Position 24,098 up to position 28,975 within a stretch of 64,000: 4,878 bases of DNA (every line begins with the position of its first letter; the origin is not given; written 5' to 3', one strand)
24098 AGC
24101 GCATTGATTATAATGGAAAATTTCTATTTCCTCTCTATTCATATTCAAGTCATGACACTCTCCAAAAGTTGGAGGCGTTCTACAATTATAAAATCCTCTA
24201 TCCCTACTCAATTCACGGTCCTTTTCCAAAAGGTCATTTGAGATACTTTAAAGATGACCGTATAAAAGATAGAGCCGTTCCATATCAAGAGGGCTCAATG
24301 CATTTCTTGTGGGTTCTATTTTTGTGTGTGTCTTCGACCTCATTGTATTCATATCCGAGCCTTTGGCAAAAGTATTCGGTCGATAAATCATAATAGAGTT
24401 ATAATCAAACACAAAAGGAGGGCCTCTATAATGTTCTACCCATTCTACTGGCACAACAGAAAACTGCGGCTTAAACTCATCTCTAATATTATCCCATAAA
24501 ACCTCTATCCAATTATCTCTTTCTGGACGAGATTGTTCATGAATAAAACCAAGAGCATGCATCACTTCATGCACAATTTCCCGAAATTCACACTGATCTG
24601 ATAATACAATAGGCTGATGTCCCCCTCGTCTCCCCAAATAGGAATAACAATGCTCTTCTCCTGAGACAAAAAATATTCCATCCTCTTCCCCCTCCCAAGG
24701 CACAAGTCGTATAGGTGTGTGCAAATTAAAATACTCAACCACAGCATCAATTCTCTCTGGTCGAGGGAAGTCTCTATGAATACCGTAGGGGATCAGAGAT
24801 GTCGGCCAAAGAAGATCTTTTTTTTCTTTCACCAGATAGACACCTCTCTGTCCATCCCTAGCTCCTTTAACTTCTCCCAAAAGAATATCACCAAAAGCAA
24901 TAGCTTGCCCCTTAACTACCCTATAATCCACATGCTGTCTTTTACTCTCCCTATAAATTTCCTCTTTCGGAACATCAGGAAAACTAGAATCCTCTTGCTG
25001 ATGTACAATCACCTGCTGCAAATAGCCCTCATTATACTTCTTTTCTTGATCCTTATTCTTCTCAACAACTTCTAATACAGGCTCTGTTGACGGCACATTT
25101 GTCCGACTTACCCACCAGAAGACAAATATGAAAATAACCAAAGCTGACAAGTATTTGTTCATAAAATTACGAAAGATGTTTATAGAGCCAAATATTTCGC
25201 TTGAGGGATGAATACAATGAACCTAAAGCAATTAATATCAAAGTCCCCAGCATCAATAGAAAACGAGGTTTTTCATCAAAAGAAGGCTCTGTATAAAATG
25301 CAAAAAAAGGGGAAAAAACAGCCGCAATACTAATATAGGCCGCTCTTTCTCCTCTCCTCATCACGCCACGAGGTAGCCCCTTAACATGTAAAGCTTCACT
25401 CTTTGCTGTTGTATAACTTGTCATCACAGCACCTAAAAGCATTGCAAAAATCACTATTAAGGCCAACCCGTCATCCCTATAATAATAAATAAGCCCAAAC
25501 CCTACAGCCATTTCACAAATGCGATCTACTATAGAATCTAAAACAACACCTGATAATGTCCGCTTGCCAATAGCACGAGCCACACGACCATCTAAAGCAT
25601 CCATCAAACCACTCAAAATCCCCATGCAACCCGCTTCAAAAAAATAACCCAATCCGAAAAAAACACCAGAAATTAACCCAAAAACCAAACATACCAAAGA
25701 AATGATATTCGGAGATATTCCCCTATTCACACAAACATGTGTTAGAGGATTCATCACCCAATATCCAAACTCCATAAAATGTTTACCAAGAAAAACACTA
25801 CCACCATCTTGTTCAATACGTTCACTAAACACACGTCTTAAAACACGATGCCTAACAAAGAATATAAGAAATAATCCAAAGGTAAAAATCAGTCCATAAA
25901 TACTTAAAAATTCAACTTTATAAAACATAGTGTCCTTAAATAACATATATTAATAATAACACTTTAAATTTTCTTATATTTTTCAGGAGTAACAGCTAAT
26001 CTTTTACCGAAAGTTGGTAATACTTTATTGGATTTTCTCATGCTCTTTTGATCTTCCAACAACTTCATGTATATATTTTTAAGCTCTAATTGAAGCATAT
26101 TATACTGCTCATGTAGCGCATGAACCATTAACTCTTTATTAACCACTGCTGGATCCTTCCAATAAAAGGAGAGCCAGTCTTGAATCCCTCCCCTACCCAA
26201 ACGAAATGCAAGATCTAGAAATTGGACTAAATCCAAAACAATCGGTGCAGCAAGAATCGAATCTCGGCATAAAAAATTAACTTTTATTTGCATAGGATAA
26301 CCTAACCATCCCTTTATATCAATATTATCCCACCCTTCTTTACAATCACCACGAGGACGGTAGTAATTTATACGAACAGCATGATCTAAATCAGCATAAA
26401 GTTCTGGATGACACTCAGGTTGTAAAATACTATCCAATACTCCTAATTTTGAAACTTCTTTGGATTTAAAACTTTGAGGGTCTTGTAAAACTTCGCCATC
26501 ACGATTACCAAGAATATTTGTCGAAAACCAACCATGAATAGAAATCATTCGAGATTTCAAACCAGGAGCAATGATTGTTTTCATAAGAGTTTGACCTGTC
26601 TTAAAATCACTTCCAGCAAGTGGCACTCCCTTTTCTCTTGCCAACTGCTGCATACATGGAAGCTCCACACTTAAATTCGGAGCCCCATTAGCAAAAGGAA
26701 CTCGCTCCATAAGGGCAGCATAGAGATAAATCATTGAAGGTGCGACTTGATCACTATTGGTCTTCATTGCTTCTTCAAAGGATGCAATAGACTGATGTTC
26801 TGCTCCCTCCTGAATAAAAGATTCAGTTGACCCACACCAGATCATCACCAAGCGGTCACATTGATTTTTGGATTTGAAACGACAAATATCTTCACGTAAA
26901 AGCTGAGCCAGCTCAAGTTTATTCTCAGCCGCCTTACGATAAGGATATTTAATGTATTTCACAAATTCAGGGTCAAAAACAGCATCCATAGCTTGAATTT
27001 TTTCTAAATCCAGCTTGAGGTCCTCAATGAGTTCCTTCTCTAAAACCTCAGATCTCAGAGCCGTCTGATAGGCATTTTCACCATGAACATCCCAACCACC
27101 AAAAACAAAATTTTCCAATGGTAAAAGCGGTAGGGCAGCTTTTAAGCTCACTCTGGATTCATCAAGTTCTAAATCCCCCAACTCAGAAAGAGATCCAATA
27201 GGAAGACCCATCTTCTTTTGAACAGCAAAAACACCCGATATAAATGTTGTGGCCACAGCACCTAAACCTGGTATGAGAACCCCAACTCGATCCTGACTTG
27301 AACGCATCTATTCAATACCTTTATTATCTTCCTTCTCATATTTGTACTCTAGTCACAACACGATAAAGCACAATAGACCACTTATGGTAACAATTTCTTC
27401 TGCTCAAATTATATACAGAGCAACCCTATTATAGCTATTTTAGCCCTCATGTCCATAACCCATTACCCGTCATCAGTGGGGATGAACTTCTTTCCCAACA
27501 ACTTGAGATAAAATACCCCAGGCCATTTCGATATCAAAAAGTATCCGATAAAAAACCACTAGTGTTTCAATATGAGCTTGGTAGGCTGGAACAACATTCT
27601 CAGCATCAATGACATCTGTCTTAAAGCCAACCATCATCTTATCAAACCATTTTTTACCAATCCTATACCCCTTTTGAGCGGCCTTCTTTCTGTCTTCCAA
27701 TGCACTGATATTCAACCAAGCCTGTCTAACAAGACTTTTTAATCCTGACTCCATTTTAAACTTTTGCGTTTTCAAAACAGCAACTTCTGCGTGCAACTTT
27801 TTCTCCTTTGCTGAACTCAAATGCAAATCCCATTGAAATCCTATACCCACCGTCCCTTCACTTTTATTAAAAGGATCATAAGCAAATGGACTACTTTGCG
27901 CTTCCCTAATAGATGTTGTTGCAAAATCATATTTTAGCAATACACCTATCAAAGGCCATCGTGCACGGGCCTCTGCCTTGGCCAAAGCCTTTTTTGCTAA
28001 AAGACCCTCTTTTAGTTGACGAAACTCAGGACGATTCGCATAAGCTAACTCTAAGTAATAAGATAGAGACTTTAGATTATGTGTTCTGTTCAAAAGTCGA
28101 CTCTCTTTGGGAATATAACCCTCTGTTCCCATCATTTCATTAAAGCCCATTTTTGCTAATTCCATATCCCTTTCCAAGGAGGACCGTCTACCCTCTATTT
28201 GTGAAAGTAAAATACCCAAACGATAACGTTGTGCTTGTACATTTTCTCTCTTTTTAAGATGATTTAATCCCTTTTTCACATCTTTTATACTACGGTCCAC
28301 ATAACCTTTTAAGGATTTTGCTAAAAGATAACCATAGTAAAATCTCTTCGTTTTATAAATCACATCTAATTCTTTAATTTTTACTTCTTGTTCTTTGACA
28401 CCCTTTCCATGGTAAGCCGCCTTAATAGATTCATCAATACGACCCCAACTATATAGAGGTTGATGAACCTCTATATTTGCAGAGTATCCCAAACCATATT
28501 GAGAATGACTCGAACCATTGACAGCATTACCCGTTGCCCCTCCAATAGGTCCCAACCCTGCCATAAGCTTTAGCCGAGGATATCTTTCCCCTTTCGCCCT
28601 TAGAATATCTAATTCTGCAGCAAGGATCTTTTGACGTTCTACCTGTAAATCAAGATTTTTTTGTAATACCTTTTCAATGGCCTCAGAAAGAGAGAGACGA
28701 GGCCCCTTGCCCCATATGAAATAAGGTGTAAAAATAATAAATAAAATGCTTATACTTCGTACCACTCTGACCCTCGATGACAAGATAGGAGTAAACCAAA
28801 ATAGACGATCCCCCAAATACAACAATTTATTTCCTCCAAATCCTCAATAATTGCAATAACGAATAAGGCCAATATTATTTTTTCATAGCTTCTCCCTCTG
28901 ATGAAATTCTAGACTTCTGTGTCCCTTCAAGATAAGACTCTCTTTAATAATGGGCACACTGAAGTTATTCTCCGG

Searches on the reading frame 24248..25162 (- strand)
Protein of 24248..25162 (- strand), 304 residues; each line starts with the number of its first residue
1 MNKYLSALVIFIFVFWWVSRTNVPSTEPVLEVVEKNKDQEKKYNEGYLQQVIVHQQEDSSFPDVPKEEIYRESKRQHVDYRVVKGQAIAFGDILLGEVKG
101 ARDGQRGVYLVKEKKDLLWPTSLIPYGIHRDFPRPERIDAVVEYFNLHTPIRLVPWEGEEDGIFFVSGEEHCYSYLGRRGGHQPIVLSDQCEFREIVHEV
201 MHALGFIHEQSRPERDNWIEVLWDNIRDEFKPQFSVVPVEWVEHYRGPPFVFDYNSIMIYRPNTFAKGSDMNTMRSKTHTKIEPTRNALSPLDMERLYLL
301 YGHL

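Call 41: search_protein_families(library=pfam, proteins=[window:24248-25162:-], max_evalue=0.00001)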
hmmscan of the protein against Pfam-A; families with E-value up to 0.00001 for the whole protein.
window:24248-25162:- (304 aa): 1 family
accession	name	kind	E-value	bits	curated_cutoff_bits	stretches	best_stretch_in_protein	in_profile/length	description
PF01400.30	Astacin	-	6.1e-39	134.1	22.5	1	119-301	2-186/189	Astacin (Peptidase family M12A)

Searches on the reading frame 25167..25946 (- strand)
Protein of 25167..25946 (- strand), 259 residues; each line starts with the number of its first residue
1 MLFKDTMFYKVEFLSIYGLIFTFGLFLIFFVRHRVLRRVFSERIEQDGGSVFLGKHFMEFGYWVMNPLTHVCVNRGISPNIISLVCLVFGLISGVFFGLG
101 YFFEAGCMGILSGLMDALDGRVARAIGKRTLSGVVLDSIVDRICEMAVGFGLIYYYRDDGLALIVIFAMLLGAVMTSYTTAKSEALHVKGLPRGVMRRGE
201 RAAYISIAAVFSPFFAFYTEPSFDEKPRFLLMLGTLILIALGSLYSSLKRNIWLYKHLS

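Call 41: search_protein_families(library=pfam, proteins=[window:25167-25946:-], max_evalue=0.00001)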
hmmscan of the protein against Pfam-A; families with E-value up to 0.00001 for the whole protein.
window:25167-25946:- (259 aa): 1 family
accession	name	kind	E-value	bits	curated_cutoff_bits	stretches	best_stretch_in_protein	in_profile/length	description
PF01066.26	CDP-OH_P_transf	-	6.8e-12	46.5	22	1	78-183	3-109/152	CDP-alcohol phosphatidyltransferase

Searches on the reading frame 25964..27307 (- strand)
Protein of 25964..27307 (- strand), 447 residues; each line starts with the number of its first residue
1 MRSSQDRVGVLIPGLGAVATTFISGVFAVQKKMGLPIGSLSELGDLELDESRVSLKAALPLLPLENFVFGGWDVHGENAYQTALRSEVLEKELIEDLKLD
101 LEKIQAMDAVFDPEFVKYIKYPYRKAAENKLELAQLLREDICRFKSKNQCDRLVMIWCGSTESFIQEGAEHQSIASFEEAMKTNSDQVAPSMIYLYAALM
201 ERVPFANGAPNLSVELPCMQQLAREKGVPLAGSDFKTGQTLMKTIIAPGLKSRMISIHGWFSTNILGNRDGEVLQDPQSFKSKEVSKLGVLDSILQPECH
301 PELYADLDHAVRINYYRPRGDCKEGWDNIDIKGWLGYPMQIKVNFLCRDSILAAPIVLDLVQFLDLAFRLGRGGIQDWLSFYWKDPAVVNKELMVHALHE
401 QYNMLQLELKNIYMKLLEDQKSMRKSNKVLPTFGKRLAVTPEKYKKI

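Call 41: search_protein_families(library=pfam, proteins=[window:25964-27307:-], max_evalue=0.00001)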
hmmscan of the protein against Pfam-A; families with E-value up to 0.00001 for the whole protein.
window:25964-27307:- (447 aa): 2 families
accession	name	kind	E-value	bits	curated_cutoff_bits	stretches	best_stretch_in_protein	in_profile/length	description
PF07994.18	NAD_binding_5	-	3.7e-79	266.9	25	1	8-406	1-317/321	Myo-inositol-1-phosphate synthase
PF01658.22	Inos-1-P_synth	-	6.1e-32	110.4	27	1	238-350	1-107/107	Myo-inositol-1-phosphate synthase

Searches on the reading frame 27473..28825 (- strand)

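Call 12: search_protein_families(library=pfam, proteins=[window:27473-28825:-], max_evalue=0.001)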
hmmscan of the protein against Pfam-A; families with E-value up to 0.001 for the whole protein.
window:27473-28825:- (450 aa): 1 family
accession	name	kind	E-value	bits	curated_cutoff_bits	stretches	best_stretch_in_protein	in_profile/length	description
PF02321.23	OEP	-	5.1e-28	98.6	22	2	46-232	1-186/187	Outer membrane efflux protein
